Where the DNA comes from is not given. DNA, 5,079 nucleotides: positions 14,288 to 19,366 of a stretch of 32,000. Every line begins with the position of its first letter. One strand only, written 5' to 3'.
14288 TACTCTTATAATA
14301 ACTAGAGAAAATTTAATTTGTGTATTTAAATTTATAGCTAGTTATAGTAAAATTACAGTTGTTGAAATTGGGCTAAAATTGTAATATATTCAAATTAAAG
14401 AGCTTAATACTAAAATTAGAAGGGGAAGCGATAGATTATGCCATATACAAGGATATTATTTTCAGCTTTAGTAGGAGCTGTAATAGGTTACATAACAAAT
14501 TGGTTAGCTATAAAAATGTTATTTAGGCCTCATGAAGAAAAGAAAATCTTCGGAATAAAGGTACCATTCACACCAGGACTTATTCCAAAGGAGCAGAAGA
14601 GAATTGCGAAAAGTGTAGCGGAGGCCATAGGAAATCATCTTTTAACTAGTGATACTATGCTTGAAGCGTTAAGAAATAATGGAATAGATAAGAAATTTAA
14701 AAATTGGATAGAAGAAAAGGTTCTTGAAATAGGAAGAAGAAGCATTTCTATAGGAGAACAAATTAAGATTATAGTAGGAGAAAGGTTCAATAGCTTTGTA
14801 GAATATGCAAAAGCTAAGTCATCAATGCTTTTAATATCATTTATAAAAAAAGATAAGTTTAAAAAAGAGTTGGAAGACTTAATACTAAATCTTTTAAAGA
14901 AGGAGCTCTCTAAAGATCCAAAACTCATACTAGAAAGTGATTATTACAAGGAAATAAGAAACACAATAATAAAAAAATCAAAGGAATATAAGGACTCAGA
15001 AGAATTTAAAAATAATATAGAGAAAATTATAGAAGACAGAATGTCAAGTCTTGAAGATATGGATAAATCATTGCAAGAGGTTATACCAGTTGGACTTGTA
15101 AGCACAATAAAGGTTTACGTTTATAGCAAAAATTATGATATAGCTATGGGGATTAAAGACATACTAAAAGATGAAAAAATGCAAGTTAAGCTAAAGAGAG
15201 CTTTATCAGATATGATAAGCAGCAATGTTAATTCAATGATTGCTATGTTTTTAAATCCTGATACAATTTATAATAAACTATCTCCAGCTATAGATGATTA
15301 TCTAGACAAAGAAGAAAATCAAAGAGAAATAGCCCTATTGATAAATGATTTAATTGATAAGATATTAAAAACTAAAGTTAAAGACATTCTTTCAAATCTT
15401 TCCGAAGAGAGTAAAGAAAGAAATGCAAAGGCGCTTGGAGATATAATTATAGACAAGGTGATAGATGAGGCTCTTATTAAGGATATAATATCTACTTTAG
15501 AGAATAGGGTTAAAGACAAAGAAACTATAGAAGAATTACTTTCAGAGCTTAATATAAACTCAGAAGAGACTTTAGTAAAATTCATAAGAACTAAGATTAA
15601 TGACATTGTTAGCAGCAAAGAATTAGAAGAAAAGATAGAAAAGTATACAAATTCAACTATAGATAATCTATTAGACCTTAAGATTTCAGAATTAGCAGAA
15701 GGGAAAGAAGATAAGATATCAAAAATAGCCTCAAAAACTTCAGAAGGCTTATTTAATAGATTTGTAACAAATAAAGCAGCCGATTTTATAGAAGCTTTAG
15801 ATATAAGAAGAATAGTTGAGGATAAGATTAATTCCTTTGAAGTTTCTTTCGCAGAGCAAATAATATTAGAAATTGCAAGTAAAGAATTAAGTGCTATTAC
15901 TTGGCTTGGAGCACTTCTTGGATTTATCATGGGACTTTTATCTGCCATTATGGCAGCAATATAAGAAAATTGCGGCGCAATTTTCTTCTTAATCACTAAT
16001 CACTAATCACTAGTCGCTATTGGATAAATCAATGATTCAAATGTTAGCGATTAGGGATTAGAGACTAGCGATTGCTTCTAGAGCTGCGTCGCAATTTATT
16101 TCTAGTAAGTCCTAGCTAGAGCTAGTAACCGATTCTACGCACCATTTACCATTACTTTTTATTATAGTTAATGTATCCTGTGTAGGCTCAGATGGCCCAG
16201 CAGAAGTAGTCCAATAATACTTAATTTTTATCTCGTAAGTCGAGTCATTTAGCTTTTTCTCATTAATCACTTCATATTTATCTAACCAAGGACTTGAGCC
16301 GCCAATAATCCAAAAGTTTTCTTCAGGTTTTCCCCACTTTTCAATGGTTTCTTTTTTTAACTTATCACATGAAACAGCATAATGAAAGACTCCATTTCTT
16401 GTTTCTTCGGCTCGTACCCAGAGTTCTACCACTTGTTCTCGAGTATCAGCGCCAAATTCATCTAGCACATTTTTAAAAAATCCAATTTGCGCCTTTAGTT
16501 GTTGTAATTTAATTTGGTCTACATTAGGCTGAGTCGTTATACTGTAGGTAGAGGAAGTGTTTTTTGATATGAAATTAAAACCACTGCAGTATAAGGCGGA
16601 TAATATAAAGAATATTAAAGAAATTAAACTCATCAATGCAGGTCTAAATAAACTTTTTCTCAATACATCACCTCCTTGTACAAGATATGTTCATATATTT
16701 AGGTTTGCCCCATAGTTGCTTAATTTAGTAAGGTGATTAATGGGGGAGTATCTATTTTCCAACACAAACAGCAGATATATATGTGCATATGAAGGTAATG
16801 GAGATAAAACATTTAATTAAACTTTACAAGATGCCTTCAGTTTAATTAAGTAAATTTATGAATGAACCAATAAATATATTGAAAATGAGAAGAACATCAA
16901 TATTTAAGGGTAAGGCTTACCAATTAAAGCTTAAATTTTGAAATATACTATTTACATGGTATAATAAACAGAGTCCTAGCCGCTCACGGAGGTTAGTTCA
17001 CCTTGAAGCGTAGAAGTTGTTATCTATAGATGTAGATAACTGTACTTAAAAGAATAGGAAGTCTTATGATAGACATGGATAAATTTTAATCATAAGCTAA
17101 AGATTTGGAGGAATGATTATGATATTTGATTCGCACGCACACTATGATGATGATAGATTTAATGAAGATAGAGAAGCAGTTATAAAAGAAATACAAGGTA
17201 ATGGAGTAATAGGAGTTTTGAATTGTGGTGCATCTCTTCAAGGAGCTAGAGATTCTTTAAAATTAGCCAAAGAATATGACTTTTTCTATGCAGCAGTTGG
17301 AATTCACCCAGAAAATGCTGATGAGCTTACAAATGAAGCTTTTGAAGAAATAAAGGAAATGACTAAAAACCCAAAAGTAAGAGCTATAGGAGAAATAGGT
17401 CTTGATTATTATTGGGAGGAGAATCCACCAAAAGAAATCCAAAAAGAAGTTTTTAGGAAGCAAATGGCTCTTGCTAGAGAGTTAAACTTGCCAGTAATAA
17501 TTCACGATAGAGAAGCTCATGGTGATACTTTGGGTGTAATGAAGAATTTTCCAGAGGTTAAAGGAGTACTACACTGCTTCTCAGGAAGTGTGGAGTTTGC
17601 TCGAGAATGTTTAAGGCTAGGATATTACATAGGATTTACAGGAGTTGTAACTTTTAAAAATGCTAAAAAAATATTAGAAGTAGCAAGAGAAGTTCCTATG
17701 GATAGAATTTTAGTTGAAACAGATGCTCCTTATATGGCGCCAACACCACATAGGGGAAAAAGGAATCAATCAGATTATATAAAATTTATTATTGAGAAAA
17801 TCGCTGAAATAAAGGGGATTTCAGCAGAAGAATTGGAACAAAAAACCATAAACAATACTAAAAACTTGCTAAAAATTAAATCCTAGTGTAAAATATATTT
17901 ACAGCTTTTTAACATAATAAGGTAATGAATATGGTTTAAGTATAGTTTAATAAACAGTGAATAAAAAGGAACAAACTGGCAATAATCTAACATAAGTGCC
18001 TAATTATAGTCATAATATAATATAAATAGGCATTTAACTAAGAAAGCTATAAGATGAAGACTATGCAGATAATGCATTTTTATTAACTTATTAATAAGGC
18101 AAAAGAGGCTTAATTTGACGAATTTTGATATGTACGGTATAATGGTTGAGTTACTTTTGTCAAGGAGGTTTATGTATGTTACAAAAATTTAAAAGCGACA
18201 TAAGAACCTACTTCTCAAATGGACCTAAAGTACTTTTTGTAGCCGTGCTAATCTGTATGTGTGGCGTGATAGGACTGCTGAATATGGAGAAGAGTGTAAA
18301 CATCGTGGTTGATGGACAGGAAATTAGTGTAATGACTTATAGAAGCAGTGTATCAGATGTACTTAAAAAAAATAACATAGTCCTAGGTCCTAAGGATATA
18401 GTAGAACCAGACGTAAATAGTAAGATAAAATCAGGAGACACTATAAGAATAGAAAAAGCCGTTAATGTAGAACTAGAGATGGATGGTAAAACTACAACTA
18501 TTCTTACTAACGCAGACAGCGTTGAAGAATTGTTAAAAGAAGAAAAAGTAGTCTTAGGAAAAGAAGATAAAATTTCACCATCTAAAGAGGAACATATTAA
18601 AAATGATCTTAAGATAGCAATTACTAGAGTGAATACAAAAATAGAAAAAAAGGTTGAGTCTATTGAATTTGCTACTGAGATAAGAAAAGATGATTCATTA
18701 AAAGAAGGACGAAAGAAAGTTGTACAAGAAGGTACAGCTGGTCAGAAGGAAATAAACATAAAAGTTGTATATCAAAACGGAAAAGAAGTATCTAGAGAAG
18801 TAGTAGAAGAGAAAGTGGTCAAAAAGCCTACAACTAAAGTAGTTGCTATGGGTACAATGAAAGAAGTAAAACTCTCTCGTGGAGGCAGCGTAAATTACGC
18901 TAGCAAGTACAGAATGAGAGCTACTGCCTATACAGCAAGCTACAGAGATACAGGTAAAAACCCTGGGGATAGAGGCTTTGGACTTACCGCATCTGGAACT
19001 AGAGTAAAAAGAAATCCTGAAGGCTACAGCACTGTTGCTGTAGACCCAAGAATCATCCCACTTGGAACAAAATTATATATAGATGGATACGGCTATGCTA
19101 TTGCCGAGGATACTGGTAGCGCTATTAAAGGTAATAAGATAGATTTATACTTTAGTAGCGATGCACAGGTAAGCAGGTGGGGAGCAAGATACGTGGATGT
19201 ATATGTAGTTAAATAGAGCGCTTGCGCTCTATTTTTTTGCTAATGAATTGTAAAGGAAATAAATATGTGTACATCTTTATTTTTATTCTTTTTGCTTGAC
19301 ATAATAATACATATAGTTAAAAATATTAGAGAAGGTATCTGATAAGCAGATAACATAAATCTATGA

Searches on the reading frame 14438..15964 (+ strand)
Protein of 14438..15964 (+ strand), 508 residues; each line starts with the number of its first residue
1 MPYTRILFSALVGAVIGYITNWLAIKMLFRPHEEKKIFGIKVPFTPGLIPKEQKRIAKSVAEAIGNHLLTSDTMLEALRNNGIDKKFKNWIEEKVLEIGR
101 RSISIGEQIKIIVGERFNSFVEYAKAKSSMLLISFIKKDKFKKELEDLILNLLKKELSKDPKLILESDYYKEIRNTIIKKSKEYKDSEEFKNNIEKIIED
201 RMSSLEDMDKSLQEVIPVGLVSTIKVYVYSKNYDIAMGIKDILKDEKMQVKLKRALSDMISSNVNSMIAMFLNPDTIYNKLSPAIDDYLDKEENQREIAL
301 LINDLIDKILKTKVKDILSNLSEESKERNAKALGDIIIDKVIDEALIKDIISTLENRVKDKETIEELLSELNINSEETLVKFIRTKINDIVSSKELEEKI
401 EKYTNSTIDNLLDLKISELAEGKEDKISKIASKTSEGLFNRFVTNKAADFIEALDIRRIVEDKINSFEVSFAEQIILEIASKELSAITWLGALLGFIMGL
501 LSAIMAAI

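Call 77: search_protein_families(library=pfam, proteins=[window:14438-15964:+], max_evalue=0.00001)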
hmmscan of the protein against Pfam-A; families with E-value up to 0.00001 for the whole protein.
window:14438-15964:+ (508 aa): 1 family
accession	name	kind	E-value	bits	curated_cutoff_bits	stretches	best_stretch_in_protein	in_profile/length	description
PF04286.17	DUF445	-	2e-53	183.1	33.8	1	12-505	2-364/368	Protein of unknown function (DUF445)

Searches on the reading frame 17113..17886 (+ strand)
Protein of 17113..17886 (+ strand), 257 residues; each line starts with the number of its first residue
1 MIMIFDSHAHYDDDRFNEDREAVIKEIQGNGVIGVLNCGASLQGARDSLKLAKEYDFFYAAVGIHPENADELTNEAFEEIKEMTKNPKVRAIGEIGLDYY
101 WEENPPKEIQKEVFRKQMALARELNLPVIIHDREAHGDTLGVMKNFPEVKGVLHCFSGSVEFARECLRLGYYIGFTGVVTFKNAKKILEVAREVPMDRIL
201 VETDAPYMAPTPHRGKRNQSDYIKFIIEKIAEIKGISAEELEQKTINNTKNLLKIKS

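Call 77: search_protein_families(library=pfam, proteins=[window:17113-17886:+], max_evalue=0.00001)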
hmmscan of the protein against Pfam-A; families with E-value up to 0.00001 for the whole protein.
window:17113-17886:+ (257 aa): 1 family
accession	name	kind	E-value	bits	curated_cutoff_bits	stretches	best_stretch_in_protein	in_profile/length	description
PF01026.27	TatD_DNase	-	8.2e-94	314.1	27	1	5-253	1-252/253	TatD related DNase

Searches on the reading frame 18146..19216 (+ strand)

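Call 77: search_protein_families(library=pfam, proteins=[window:18146-19216:+], max_evalue=0.00001)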
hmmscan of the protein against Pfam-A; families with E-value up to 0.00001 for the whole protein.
window:18146-19216:+ (356 aa): 3 families
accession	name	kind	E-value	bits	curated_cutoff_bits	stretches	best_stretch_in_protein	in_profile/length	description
PF03990.20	DUF348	-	3.3e-26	91.2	24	2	51-90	1-40/41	G5-linked-Ubiquitin-like domain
PF06725.17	3D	-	3e-23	82.2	23.8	1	295-355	1-71/72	3D domain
PF07501.17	G5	-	3.9e-22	78.7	23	1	165-237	2-74/75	G5 domain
